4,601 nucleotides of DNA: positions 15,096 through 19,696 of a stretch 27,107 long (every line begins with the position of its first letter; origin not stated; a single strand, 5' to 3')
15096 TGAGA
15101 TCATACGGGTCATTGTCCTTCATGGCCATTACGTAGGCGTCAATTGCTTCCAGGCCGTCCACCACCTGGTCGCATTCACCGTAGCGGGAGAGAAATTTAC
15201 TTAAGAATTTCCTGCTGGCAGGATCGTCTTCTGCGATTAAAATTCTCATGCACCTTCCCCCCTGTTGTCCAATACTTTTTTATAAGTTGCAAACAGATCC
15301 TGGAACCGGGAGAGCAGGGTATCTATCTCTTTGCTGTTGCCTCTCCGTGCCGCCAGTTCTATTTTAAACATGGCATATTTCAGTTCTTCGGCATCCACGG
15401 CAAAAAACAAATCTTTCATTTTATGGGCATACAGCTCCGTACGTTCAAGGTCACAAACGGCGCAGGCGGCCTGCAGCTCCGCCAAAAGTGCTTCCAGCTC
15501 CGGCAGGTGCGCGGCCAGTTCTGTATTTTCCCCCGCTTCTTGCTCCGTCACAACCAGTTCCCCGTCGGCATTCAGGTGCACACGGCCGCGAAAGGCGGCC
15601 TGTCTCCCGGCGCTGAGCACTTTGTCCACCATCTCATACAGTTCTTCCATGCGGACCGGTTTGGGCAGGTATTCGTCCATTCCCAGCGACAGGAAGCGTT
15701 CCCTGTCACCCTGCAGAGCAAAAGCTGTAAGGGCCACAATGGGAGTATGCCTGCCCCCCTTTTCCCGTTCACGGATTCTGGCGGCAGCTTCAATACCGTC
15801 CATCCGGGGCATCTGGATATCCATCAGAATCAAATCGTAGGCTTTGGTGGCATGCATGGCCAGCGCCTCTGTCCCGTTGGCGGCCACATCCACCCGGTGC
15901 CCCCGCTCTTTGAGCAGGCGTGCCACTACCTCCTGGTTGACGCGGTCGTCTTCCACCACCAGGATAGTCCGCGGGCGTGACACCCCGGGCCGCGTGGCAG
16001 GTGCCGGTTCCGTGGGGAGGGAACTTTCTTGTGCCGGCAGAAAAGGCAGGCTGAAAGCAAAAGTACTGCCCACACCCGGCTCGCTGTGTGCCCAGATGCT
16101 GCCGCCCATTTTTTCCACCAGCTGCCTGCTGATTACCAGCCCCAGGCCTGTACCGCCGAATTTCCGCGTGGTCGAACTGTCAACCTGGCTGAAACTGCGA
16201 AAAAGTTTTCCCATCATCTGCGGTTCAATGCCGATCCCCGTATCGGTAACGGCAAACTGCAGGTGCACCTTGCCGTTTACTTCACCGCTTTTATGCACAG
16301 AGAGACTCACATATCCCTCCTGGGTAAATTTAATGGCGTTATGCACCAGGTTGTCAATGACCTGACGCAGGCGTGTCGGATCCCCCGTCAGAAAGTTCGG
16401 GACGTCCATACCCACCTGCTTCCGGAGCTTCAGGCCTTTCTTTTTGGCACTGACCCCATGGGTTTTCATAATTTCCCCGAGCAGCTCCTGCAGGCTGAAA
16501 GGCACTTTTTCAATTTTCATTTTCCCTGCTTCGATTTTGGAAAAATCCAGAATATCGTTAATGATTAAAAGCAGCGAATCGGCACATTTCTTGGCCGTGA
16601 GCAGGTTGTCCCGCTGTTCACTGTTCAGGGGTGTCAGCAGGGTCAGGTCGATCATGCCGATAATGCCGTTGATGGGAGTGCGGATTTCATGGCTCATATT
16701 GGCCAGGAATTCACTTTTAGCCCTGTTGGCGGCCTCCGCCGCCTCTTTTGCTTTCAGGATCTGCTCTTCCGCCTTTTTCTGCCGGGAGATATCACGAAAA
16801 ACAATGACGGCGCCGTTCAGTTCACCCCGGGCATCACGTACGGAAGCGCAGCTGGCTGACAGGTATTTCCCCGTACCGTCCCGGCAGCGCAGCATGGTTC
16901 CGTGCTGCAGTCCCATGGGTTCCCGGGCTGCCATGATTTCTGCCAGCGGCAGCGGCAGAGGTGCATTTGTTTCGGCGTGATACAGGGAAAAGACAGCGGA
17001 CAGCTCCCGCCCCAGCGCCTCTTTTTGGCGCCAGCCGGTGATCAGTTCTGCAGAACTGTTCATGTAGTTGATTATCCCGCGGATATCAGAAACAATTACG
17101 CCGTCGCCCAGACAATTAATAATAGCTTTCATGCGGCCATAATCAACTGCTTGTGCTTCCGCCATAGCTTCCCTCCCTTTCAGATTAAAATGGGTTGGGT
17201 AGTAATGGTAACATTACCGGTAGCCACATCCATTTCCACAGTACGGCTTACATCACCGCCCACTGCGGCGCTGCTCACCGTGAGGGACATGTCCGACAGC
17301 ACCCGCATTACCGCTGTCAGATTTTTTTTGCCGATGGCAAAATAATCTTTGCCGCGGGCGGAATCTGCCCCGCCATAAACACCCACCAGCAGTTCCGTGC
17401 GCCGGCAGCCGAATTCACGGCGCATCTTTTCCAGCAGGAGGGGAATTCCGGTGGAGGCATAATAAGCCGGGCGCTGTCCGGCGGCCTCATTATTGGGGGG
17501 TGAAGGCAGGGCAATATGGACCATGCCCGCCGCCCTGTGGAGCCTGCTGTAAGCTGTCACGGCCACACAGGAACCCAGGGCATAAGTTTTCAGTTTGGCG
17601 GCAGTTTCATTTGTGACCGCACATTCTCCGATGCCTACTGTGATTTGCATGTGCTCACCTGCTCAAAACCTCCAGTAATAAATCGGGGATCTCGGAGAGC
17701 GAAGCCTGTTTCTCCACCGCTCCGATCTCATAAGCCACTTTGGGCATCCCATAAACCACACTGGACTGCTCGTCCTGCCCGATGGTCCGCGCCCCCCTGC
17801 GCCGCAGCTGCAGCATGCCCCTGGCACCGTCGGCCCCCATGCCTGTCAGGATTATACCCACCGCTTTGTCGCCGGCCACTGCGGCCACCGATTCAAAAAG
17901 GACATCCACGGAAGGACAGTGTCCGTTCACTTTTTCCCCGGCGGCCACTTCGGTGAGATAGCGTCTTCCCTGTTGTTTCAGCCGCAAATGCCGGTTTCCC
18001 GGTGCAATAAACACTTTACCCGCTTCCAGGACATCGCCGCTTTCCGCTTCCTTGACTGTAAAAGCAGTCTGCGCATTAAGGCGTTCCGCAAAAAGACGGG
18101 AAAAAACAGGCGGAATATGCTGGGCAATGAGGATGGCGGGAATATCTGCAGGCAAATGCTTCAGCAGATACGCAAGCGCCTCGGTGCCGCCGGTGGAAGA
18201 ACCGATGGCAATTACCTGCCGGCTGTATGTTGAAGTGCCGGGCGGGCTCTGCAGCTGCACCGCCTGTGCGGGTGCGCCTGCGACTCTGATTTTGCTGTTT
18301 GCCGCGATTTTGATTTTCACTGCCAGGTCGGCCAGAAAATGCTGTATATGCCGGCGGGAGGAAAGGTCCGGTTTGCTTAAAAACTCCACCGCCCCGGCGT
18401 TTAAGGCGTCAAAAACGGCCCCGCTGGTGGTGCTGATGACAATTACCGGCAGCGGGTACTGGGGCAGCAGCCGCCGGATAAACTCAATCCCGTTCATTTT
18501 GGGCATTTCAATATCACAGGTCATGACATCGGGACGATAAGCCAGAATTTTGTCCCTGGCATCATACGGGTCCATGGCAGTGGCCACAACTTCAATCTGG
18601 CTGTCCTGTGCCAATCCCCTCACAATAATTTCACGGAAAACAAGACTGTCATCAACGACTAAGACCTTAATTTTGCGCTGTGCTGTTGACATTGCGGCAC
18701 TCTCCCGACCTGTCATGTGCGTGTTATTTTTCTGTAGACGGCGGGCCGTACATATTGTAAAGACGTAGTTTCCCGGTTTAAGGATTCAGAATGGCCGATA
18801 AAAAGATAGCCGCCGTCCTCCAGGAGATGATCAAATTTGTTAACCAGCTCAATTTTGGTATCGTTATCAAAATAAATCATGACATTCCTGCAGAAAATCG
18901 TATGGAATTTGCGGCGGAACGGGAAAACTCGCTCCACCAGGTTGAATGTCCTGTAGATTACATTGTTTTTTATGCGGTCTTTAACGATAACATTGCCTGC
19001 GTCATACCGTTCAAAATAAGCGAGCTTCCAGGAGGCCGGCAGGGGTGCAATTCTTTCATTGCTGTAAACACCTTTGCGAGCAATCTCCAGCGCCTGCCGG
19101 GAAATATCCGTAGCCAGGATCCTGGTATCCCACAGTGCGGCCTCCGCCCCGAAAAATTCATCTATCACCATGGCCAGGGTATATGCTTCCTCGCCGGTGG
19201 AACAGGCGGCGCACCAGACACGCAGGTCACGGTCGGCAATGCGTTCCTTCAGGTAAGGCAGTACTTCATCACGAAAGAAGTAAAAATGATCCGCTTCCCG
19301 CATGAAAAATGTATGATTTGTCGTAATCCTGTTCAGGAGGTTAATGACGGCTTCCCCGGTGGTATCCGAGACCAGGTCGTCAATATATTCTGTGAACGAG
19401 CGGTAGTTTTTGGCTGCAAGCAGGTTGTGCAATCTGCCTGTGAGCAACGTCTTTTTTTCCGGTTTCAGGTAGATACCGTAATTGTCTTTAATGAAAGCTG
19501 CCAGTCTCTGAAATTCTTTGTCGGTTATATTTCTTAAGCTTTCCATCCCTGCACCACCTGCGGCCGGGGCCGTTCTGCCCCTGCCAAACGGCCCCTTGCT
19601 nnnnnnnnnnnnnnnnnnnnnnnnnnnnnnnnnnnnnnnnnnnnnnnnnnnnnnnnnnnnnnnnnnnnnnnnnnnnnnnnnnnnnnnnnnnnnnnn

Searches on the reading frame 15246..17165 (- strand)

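Call 5: search_protein_families(library=pfam, proteins=[window:15246-17165:-])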
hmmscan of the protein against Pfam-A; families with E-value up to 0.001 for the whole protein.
window:15246-17165:- (639 aa): 7 families
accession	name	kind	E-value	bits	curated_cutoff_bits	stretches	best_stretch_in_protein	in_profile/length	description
PF02518.31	HATPase_c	-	9.7e-32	110.2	26.4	1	261-375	1-109/111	Histidine kinase-, DNA gyrase B-, and HSP90-like ATPase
PF00072.30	Response_reg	-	3.5e-30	104.9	30.2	1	401-513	1-110/111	Response regulator receiver domain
PF00512.31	HisKA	-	1.8e-21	76.4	26.9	1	149-214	1-66/66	His Kinase A (phospho-acceptor) domain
PF00989.32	PAS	-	4.6e-16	59.3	22.6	1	11-126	2-113/113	PAS fold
PF08448.16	PAS_4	-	1.1e-11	45.3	23.1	1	19-130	4-109/110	PAS fold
PF13426.13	PAS_9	-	5.4e-09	36.7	27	1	21-127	2-102/103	PAS domain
PF13188.13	PAS_8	-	0.00014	22.1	21.8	1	11-63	2-54/65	PAS domain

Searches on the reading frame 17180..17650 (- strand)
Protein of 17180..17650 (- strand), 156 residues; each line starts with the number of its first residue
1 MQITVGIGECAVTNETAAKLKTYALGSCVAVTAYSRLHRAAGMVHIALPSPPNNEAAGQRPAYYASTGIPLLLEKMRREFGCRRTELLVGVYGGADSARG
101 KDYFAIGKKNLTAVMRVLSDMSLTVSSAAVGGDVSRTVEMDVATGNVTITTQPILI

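Call 5: search_protein_families(library=pfam, proteins=[window:17180-17650:-])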
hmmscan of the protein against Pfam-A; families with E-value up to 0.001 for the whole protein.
window:17180-17650:- (156 aa): 1 family
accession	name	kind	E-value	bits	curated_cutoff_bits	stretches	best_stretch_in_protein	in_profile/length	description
PF03975.18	CheD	-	5.8e-22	78.3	25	1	48-150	2-107/108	CheD chemotactic sensory transduction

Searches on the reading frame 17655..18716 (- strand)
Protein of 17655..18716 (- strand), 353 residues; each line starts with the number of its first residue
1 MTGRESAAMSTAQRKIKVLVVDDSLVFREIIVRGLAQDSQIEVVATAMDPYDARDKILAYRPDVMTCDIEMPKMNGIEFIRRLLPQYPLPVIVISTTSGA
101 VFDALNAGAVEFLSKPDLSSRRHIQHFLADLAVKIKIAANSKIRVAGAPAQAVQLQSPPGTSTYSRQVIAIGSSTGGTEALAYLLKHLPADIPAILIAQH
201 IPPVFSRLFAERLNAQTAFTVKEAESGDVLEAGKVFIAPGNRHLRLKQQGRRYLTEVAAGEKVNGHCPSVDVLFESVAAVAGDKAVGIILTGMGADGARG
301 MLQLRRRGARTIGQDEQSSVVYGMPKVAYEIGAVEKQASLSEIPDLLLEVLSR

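Call 5: search_protein_families(library=pfam, proteins=[window:17655-18716:-])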
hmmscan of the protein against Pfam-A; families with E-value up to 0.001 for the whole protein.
window:17655-18716:- (353 aa): 2 families
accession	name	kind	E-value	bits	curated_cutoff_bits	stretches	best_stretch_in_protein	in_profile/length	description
PF01339.22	CheB_methylest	-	2.3e-63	213.5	24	1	169-346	1-173/174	CheB methylesterase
PF00072.30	Response_reg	-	5.9e-21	75.2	30.2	1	18-116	1-100/111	Response regulator receiver domain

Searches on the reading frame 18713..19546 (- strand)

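Call 5: search_protein_families(library=pfam, proteins=[window:18713-19546:-])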
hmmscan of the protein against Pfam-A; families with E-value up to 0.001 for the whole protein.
window:18713-19546:- (277 aa): 3 families
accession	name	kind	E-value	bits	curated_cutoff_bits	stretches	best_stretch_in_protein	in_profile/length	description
PF01739.24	CheR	-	1.8e-59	200.9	27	1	77-266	1-189/195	CheR methyltransferase, SAM binding domain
PF03705.20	CheR_N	-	1.4e-13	50.8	27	1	10-61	1-52/53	CheR methyltransferase, all-alpha domain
PF08242.18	Methyltransf_12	-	0.00034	21.7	30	0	139-248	19-98/98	Methyltransferase domain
